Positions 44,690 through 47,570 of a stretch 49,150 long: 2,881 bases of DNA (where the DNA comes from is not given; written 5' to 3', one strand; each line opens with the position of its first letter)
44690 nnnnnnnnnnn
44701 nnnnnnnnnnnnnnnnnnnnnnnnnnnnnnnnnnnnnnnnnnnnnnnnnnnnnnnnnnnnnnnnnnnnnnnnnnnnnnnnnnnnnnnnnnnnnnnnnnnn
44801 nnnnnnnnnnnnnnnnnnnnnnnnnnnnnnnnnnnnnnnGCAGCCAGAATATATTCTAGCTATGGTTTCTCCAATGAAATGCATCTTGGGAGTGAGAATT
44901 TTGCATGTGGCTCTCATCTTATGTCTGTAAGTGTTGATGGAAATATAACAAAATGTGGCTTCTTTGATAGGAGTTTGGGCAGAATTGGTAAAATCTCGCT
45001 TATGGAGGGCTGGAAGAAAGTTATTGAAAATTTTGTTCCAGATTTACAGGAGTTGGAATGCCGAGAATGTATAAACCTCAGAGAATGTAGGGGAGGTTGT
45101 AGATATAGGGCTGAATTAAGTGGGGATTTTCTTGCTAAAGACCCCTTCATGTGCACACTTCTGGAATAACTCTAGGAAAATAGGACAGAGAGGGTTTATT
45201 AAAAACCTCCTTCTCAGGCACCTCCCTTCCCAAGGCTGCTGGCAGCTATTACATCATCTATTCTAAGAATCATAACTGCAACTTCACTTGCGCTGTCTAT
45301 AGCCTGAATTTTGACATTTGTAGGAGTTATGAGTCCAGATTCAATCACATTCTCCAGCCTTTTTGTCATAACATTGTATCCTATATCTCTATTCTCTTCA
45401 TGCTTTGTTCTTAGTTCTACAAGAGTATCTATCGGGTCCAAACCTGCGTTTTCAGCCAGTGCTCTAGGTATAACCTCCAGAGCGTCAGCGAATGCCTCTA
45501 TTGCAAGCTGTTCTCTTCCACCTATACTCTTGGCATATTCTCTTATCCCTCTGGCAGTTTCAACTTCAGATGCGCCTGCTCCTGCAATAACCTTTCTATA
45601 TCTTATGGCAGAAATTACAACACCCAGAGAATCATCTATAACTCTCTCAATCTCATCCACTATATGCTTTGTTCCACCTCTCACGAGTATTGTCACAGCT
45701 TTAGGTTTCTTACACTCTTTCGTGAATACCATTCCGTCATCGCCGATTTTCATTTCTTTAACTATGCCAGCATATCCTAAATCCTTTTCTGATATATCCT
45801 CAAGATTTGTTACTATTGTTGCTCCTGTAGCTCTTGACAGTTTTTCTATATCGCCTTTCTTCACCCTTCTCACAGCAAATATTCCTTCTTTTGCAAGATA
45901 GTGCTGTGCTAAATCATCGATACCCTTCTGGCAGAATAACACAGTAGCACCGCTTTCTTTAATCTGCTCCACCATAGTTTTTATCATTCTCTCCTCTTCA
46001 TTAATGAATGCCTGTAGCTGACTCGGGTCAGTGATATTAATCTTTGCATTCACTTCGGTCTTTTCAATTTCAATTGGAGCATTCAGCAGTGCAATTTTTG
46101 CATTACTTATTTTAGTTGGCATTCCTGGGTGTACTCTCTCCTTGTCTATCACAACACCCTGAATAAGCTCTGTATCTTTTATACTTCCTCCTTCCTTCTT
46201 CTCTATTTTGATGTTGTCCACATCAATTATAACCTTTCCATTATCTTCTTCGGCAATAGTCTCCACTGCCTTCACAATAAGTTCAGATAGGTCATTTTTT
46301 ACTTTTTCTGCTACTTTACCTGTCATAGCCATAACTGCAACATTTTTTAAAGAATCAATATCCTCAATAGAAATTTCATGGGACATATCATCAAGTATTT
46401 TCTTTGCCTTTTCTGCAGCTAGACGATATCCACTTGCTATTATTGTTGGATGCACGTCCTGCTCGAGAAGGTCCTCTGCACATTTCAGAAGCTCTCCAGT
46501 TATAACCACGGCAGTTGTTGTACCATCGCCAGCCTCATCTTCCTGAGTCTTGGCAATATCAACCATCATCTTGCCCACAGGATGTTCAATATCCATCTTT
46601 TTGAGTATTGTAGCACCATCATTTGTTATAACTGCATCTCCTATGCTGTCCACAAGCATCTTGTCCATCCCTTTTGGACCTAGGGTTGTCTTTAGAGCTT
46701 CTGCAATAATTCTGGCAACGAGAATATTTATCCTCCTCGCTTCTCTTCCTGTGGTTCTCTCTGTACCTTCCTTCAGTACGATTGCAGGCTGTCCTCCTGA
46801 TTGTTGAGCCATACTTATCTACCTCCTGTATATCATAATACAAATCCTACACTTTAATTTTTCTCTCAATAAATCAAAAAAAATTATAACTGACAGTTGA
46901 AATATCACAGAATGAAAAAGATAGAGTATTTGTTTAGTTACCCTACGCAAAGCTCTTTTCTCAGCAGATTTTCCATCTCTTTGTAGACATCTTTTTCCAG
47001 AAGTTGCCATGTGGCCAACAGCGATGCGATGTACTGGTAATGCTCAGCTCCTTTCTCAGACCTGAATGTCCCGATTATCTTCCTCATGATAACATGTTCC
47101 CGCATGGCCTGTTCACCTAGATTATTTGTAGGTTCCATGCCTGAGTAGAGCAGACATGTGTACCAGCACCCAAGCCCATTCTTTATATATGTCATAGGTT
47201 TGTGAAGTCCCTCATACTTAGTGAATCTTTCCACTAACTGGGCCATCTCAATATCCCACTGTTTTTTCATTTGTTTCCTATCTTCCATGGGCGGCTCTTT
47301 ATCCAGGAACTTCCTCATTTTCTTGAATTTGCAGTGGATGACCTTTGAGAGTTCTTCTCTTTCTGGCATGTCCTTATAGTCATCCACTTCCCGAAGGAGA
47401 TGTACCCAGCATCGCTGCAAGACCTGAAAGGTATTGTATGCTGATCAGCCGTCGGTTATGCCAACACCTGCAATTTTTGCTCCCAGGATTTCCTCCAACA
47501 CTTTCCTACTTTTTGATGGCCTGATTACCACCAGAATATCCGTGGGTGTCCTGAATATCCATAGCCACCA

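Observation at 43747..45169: Candidate archaeal radical-SAM RiPP locus: RRE-rSAM-SPASM maturase with two coupled Cys-rich small ORFs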

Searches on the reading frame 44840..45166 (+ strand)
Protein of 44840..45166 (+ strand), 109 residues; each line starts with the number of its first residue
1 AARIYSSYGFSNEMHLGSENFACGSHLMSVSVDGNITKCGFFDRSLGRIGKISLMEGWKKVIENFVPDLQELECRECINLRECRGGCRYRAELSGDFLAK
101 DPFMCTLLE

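Call 73: search_protein_families(library=ncbifam, proteins=[window:44873-45166:+], max_evalue=10)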
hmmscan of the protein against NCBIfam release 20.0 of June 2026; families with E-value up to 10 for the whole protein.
window:44873-45166:+ (98 aa): 23 families
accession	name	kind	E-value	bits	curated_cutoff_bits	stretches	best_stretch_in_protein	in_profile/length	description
TIGR04085.1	rSAM_more_4Fe4S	domain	2e-09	37.7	27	1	12-87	1-86/93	SPASM domain-containing protein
TIGR04303.1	GeoRSP_rSAM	equivalog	2.3e-08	34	400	1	11-92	239-323/325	GeoRSP system radical SAM/SPASM protein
TIGR04545.1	rSAM_ahbD_hemeb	equivalog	3.5e-07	30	500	1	13-93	252-335/339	heme b synthase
TIGR04055.1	rSAM_NirJ2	equivalog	1.7e-06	27.8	500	1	13-92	239-321/326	putative heme d1 biosynthesis radical SAM protein NirJ2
TIGR04304.1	GeoRSP_SPASM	equivalog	1.8e-05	24.1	300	1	15-88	210-286/293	GeoRSP system SPASM domain protein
TIGR04064.1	rSAM_nif11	equivalog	0.00021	20.2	518.7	1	10-94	332-419/459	nif11-like peptide radical SAM maturase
TIGR04340.1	rSAM_ACGX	hypoth_equivalog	0.00038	19.8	400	1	10-91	253-335/341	radical SAM/SPASM domain protein, ACGX system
TIGR03942.1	sulfatase_rSAM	equivalog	0.00055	19.1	349.45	1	10-82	252-330/363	anaerobic sulfatase maturase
TIGR04083.1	rSAM_pep_methan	hypoth_equivalog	0.00079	18.4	300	1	45-91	281-327/376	TIGR04083 family peptide-modifying radical SAM enzyme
TIGR04280.1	geopep_mat_rSAM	hypoth_equivalog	0.0011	18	400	1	17-82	333-398/428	geopeptide radical SAM maturase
NF010321.0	PRK13758.1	equivalog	0.0021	17.2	441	1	11-94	260-348/370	anaerobic sulfatase-maturase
TIGR04053.2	TIGR04053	equivalog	0.0037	16.6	395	1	12-92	278-361/366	TIGR04053 family radical SAM/SPASM domain-containing protein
TIGR04546.1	rSAM_ahbC_deAc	equivalog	0.0039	16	650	1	11-94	293-383/390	12,18-didecarboxysiroheme deacetylase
NF047865.1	rSAM_PapB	equivalog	0.0058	15.9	340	1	6-78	241-318/330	PapB family radical SAM/SPASM ranthipeptide maturase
TIGR04463.1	rSAM_vs_C_rich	equivalog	0.007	15.2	525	1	22-86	335-404/438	TIGR04463 family radical SAM/SPASM RiPP maturase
TIGR03974.1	rSAM_six_Cys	equivalog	0.074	11.9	425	1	11-79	348-419/451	thioether cross-link-forming SCIFF peptide maturase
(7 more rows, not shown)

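Call 74: search_protein_families(library=pfam, proteins=[window:44873-45166:+], max_evalue=10)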
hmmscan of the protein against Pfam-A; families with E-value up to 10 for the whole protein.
window:44873-45166:+ (98 aa): 2 families
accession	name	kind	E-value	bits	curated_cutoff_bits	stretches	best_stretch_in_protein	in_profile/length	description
PF13186.11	SPASM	-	0.0038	17.9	21.5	1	13-66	4-66/67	Iron-sulfur cluster-binding domain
PF00357.25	Integrin_alpha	-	0.042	14.3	20.2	1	27-34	1-8/15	Integrin alpha cytoplasmic region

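Call 81: search_solved_structures(query=window:44840-45166:+, max_evalue=1, show_alignments=4)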
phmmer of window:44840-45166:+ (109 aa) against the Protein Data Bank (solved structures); distinct sequences matched with E-value up to 1: 2.
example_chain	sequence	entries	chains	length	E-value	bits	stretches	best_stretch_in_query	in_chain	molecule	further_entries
4k37_A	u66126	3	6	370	0.082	16.4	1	28-94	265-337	Anaerobic sulfatase-maturating enzyme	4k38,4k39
4k36_A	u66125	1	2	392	0.093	16.2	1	28-94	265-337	Anaerobic sulfatase-maturating enzyme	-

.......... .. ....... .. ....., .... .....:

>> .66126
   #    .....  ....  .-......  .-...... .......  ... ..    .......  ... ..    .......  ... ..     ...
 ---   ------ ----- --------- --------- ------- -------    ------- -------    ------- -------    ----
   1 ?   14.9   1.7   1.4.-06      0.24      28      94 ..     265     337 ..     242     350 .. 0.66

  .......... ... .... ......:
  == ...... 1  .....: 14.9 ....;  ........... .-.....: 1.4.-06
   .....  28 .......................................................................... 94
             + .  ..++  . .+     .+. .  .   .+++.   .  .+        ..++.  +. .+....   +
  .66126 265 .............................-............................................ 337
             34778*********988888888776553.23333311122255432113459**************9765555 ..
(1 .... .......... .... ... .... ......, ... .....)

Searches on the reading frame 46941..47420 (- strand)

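Call 61: search_protein_families(library=pfam, proteins=[window:46941-47420:-], max_evalue=0.0001)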
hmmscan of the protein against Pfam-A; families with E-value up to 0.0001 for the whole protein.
window:46941-47420:- (160 aa): 1 family
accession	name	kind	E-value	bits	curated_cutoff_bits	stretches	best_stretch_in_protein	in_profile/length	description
PF03050.20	DDE_Tnp_IS66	-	2.2e-10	40.9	23.1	1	2-126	150-283/284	Transposase IS66 family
